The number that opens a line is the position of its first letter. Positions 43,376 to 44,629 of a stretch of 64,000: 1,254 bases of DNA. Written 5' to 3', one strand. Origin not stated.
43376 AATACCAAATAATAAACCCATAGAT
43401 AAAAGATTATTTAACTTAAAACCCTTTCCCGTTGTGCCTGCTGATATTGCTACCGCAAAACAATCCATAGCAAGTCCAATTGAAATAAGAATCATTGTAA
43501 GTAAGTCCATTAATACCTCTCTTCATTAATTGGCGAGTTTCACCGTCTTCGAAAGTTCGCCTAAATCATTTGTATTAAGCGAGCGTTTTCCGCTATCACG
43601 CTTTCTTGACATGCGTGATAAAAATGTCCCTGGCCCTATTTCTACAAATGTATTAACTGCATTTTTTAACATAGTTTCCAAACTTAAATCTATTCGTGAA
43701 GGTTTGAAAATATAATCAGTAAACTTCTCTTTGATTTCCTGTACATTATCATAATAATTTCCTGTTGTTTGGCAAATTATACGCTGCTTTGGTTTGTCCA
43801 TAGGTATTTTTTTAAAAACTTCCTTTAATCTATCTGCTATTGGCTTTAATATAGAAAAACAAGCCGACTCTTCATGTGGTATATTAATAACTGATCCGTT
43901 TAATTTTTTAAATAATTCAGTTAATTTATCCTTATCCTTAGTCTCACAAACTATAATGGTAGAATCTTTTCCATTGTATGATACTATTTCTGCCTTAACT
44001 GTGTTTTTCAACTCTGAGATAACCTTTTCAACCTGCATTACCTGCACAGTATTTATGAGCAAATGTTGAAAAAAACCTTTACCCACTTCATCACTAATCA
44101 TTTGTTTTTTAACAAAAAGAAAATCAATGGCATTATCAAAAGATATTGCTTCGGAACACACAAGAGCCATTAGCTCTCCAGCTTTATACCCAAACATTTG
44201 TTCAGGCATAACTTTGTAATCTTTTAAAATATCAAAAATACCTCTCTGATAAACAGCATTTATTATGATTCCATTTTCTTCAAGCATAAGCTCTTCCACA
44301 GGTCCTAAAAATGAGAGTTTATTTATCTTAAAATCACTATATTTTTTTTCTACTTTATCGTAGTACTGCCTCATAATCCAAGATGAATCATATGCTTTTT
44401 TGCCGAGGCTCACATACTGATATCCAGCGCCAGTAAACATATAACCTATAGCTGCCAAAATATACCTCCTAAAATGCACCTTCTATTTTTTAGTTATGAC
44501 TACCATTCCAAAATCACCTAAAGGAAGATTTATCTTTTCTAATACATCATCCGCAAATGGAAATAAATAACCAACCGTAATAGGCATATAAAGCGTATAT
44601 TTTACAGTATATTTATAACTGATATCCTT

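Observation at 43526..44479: FabD-fold protein lacking the catalytic serine (GHSLG to GYKAG) inside a glycosylation operon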

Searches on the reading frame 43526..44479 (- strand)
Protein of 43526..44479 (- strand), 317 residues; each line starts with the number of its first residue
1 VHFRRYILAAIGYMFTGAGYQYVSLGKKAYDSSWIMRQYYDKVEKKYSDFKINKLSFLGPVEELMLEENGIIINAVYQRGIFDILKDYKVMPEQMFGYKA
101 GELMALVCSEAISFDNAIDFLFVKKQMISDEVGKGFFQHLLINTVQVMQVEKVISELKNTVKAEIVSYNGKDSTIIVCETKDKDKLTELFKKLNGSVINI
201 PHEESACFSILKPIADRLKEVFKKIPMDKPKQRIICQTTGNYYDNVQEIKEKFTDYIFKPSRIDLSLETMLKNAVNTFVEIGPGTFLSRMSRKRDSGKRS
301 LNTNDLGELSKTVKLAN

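Call 4: search_protein_families(library=pfam, proteins=[window:43526-44479:-], max_evalue=0.01)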
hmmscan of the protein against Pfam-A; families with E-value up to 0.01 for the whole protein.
window:43526-44479:- (317 aa): 1 family
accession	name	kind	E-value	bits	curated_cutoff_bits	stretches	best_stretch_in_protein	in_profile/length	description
PF00698.26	Acyl_transf_1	-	1.9e-06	28.1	32.7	1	13-290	2-274/319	Acyl transferase domain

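Call 5: search_protein_families(library=ncbifam, proteins=[window:43526-44479:-], max_evalue=0.01)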
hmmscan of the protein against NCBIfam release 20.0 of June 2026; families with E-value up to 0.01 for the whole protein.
window:43526-44479:- (317 aa): 8 families
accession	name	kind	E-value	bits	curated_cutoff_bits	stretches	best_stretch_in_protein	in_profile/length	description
TIGR00128.1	fabD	equivalog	1.2e-26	93.8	260.9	1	11-292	3-284/290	ACP S-malonyltransferase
NF045894.1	PKS_plus_SDR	equivalog_domain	7.3e-20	70.2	1740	1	11-293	532-813/1515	type I polyketide synthase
TIGR03131.1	malonate_mdcH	equivalog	1.4e-14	54.3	297.9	1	81-293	66-274/297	malonate decarboxylase subunit epsilon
TIGR02813.1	omega_3_PfaA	subfamily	3.6e-11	40.5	1010.1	1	11-293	581-878/2582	polyketide-type polyunsaturated fatty acid synthase PfaA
NF037940.1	PKS_MbtD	equivalog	3.9e-06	25.2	1150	1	10-282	91-361/978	mycobactin polyketide synthase MbtD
NF037941.1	PKS_NbtC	equivalog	0.00023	19.3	1150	1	11-127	97-216/1027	nocobactin polyketide synthase NbtC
NF041183.1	Pks2_ls1_myc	equivalog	0.0012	15.7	2400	1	83-291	606-810/2086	sulfolipid-1 biosynthesis phthioceranic/hydroxyphthioceranic acid synthase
NF040607.1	mycolic_Pks13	equivalog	0.002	15.6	2100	1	13-283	667-942/1680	polyketide synthase Pks13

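Call 6: search_solved_structures(query=window:43526-44479:-, max_evalue=0.001, show_alignments=4)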
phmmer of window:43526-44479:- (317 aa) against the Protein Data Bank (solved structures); distinct sequences matched with E-value up to 0.001: 28.
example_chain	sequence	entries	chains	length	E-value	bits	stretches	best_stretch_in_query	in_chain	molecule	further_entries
3ptw_A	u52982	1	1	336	6.4e-26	94.5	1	9-314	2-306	Malonyl CoA-acyl carrier protein transacylase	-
3im8_A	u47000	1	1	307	3.6e-16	62.5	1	12-305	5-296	Malonyl acyl carrier protein transacylase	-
3ezo_A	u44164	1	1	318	7.9e-14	54.9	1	11-316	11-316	Malonyl CoA-acyl carrier protein transacylase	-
2cuy_A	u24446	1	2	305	2.4e-13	53.3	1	14-313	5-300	Malonyl CoA-[acyl carrier protein] transacylase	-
4mz0_A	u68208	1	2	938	4.2e-13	52.5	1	11-292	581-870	CurL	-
5ypv_A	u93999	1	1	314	1.4e-12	50.7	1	90-301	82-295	Malonyl CoA-acyl carrier protein transacylase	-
3tqe_A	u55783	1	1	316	2.4e-11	46.7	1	91-296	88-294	Malonyl-CoA-[acyl-carrier-protein] transacylase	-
3hjv_A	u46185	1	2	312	5.9e-11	45.4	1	12-309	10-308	Malonyl Coa-acyl carrier protein transacylase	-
6smd_B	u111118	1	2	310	7.9e-11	45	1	91-306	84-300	Malonyl CoA-acyl carrier protein transacylase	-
4qbu_A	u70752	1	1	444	9.4e-11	44.8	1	11-293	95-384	ZmaA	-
2h1y_A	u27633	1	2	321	3.3e-10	43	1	12-311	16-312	Malonyl coenzyme A-acyl carrier protein transacylase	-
1mla_A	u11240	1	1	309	6.1e-10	42.1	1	14-293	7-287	MALONYL-COENZYME A ACYL CARRIER PROTEIN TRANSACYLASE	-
2g1h_A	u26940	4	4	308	6.9e-10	41.9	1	89-293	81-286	Malonyl CoA-acyl carrier protein transacylase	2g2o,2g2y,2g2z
6u0j_A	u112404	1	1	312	1.5e-09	40.8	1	14-293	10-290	Malonyl CoA-acyl carrier protein transacylase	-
3h0p_A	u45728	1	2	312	6e-09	38.8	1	50-293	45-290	S-malonyltransferase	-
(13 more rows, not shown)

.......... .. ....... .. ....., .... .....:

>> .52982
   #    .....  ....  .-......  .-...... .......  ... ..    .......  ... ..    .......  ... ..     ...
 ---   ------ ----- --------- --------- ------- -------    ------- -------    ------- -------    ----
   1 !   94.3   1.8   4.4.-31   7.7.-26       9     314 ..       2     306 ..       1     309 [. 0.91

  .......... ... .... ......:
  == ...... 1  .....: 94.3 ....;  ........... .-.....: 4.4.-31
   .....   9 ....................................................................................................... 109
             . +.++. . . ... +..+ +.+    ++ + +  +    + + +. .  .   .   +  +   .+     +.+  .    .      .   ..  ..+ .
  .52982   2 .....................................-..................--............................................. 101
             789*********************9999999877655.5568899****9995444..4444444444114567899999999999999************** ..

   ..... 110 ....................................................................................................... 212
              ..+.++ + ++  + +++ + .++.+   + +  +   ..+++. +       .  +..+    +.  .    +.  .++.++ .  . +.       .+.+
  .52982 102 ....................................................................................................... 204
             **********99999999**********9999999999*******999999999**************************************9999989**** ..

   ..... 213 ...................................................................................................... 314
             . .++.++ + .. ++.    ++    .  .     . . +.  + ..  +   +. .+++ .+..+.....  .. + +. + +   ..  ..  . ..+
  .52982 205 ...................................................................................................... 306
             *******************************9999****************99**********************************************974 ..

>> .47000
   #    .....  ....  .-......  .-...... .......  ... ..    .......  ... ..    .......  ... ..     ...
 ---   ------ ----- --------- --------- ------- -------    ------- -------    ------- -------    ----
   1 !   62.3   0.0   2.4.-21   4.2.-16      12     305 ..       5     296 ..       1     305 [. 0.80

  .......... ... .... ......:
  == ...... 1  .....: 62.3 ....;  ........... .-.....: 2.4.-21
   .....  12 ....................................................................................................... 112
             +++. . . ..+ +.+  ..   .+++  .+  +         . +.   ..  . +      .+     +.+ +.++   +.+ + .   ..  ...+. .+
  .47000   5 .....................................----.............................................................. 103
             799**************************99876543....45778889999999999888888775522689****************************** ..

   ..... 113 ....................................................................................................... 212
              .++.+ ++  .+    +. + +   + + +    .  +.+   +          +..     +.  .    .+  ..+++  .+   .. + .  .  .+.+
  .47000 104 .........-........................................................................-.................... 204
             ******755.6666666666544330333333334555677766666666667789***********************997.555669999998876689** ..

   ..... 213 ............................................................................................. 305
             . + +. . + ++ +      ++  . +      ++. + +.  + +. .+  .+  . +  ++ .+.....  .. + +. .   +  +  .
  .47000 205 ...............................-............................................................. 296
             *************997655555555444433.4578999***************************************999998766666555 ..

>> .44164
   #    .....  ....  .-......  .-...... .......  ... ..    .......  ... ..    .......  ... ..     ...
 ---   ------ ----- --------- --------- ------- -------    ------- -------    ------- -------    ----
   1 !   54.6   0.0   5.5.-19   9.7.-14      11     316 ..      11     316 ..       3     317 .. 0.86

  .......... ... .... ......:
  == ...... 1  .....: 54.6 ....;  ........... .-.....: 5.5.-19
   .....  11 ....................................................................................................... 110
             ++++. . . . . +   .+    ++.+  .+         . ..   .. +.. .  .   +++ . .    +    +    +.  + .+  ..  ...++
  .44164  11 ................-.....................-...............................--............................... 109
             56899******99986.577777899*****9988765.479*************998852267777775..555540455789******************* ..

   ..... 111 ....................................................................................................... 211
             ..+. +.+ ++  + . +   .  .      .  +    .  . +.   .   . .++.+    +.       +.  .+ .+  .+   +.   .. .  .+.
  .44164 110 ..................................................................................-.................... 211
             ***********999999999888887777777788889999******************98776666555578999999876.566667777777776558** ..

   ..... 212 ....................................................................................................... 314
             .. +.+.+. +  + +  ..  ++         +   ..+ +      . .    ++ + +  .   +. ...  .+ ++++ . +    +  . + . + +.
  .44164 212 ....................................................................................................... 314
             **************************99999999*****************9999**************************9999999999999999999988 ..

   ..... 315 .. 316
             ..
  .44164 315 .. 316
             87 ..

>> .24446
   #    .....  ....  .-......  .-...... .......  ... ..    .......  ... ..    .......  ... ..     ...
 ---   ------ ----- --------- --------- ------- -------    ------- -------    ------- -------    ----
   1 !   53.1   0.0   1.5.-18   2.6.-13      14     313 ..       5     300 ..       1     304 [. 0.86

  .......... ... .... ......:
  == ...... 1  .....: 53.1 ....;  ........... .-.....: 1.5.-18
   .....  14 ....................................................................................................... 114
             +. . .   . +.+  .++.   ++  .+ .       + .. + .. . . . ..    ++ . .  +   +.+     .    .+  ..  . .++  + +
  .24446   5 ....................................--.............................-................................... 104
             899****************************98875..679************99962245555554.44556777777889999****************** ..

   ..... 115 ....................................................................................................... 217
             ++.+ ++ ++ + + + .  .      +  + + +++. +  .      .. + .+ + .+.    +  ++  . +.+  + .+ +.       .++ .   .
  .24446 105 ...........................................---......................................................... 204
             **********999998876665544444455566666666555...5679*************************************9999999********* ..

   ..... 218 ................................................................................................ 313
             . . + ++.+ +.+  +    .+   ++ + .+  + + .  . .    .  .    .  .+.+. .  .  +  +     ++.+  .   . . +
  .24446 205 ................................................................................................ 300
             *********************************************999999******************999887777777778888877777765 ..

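Call 7: find_homologous_proteins(query=window:43526-44479:-, max_evalue=0.001)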
Query window:43526-44479:- (317 aa): 56 proteins with E <= 0.001 among 1116 candidates.
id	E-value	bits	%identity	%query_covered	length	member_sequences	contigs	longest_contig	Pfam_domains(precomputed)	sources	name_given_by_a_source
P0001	6.2e-192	654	95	98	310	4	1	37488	PF00698.27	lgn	-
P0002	2.6e-174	597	85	98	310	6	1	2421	PF00698.27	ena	-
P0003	1.8e-170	584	83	98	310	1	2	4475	-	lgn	-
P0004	1.3e-161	555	80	98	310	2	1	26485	PF00698.27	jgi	jgi:[acyl-carrier-protein] S-malonyltransferase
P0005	5.2e-160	550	78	98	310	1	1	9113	PF00698.27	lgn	-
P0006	2.9e-159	547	77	98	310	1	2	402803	-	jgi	jgi:[acyl-carrier-protein] S-malonyltransferase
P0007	6.1e-157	539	75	98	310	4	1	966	PF00698.27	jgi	jgi:[acyl-carrier-protein] S-malonyltransferase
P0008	1.3e-156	538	76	98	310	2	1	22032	PF00698.27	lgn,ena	-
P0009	1.6e-156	538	75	98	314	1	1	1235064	-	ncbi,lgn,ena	-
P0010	7.0e-156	536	74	98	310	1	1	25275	PF00698.27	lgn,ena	-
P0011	7.0e-155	533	74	98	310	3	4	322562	-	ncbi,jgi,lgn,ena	jgi:[acyl-carrier-protein] S-malonyltransferase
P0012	2.0e-154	531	74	98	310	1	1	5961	-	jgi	jgi:[acyl-carrier-protein] S-malonyltransferase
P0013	3.1e-154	531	75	98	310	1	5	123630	-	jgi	jgi:[acyl-carrier-protein] S-malonyltransferase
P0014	2.2e-153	528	73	98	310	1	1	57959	-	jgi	jgi:[acyl-carrier-protein] S-malonyltransferase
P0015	7.6e-153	526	74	98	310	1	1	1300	-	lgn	-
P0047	8.6e-112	391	56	98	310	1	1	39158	-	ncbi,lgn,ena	-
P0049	1.2e-100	355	50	98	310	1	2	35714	PF00698.27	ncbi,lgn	ncbi:MAG: ACP S-malonyltransferase [Candidatus Goldiibacteriota bacterium]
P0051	3.1e-96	340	50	98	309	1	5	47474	PF00698.27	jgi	-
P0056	4.9e-4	38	21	90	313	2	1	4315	PF00698.27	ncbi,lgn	-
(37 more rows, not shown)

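Call 9: find_encoding_contigs(protein=P0009, flank=10000, max_places=2)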
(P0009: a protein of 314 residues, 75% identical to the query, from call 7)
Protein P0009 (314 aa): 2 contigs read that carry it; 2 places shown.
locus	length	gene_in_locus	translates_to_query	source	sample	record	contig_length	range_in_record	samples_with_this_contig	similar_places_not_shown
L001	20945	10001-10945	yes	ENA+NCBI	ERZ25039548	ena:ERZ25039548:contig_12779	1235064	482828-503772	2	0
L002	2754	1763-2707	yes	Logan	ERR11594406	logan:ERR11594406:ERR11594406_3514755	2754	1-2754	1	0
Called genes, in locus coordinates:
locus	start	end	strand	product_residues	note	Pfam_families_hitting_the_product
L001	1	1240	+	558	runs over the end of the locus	PF00501:AMP-binding, PF13193:AMP-binding_C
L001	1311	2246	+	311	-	PF00106:adh_short (faint), PF01073:3Beta_HSD, PF01370:Epimerase, PF02719:Polysacc_synt_2, PF04321:RmlD_sub_bind (faint), PF07993:NAD_binding_4 (faint), PF16363:GDP_Man_Dehyd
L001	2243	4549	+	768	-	PF09586:YfhO (weak)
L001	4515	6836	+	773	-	PF10131:PTPS_related, PF09586:YfhO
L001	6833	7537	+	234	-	PF00535:Glycos_transf_2, PF10111:Glyco_tranf_2_2 (faint)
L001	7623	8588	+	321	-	PF00106:adh_short (weak), PF01073:3Beta_HSD, PF01370:Epimerase, PF02719:Polysacc_synt_2, PF04321:RmlD_sub_bind, PF05368:NmrA (faint), PF13460:NAD_binding_10, PF16363:GDP_Man_Dehyd, +1 more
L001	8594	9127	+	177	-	PF02834:LigT_PEase, PF10469:AKAP7_NLS (weak), PF13563:2_5_RNA_ligase2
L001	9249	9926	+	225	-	PF07021:MetW, PF13489:Methyltransf_23, PF13649:Methyltransf_25, PF13847:Methyltransf_31, PF08241:Methyltransf_11, PF08242:Methyltransf_12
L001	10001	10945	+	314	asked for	-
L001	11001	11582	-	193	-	PF02661:Fic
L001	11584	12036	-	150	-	PF13744:HTH_37 (weak), PF13560:HTH_31 (weak), PF01381:HTH_3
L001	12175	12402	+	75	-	-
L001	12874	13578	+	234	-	-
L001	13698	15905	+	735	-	PF00580:UvrD-helicase, PF01443:Viral_helicase1 (faint), PF13245:AAA_19, PF13604:AAA_30 (faint), PF13087:AAA_12 (faint), PF13361:UvrD_C, PF13538:UvrD_C_2, PF21196:PcrA_UvrD_tudor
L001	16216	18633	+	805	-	PF09586:YfhO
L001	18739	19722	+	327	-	-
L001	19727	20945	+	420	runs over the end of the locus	-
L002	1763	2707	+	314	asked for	-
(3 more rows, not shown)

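Call 10: find_encoding_contigs(protein=P0049, flank=10000, max_places=2)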
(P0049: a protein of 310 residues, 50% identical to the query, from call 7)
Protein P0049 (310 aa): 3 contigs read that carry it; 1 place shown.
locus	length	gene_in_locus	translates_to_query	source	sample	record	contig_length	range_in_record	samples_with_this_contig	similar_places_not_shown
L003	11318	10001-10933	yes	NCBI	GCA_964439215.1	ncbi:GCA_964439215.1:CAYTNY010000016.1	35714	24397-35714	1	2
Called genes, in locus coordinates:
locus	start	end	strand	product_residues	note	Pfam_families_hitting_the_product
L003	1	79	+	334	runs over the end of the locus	PF04166:PdxA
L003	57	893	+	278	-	PF00398:RrnaAD, PF05219:DREV (weak), PF05401:NodS (weak), PF08241:Methyltransf_11 (faint)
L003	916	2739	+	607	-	PF13522:GATase_6, PF13537:GATase_7, PF01380:SIS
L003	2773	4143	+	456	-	PF02310:B12-binding, PF04055:Radical_SAM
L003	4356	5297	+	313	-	PF01073:3Beta_HSD, PF01370:Epimerase, PF02719:Polysacc_synt_2, PF16363:GDP_Man_Dehyd, PF07993:NAD_binding_4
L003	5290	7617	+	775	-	PF10131:PTPS_related (weak), PF09586:YfhO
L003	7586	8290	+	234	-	PF00535:Glycos_transf_2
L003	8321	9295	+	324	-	PF00106:adh_short, PF01073:3Beta_HSD, PF01370:Epimerase, PF02719:Polysacc_synt_2, PF04321:RmlD_sub_bind, PF05368:NmrA, PF13460:NAD_binding_10, PF16363:GDP_Man_Dehyd, +1 more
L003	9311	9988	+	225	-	PF01209:Ubie_methyltran (weak), PF13489:Methyltransf_23, PF07021:MetW, PF13649:Methyltransf_25, PF13847:Methyltransf_31, PF08241:Methyltransf_11, PF08242:Methyltransf_12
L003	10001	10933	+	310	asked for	PF00698:Acyl_transf_1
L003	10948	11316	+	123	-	PF01219:DAGK_prokar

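Call 11: find_encoding_contigs(protein=P0051, flank=10000, max_places=2)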
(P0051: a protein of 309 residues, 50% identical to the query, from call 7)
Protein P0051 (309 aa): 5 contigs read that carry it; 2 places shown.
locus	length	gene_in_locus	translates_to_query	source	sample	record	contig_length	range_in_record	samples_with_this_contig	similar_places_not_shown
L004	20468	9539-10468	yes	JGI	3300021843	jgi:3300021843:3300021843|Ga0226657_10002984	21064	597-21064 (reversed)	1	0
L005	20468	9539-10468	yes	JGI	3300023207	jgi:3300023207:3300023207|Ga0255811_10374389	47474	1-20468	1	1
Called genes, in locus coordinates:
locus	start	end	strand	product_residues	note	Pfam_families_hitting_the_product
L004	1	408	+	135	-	?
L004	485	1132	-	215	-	-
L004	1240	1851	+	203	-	PF01909:NTP_transf_2 (faint), PF18765:Polbeta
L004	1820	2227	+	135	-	-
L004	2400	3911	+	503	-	PF00464:SHMT, PF00155:Aminotran_1_2 (weak)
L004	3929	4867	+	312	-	PF00106:adh_short (weak), PF01073:3Beta_HSD, PF01370:Epimerase, PF02719:Polysacc_synt_2, PF04321:RmlD_sub_bind (weak), PF07993:NAD_binding_4, PF16363:GDP_Man_Dehyd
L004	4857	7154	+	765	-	PF10131:PTPS_related (weak), PF09586:YfhO (weak)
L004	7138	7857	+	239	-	PF00535:Glycos_transf_2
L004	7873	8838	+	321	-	PF00106:adh_short, PF01073:3Beta_HSD, PF01370:Epimerase, PF02719:Polysacc_synt_2, PF04321:RmlD_sub_bind, PF05368:NmrA (weak), PF13460:NAD_binding_10, PF16363:GDP_Man_Dehyd, +2 more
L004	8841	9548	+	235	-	PF01209:Ubie_methyltran (weak), PF13489:Methyltransf_23, PF08241:Methyltransf_11, PF08242:Methyltransf_12, PF13649:Methyltransf_25, PF13847:Methyltransf_31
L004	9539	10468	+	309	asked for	PF00698:Acyl_transf_1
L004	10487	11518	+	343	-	PF04392:ABC_sub_bind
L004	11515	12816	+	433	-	-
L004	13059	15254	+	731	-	PF00580:UvrD-helicase, PF01443:Viral_helicase1 (faint), PF13245:AAA_19, PF13604:AAA_30 (faint), PF13087:AAA_12 (faint), PF13361:UvrD_C, PF13538:UvrD_C_2, PF21196:PcrA_UvrD_tudor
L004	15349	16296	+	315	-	PF03548:LolA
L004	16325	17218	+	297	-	PF13413:HTH_25, PF13464:RodZ_C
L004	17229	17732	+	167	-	PF04461:YajQ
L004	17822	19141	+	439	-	PF00919:UPF0004, PF04055:Radical_SAM, PF18693:TRAM_2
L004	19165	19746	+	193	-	PF01066:CDP-OH_P_transf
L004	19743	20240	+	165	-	PF04608:PgpA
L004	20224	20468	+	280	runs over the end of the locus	?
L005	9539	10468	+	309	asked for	PF00698:Acyl_transf_1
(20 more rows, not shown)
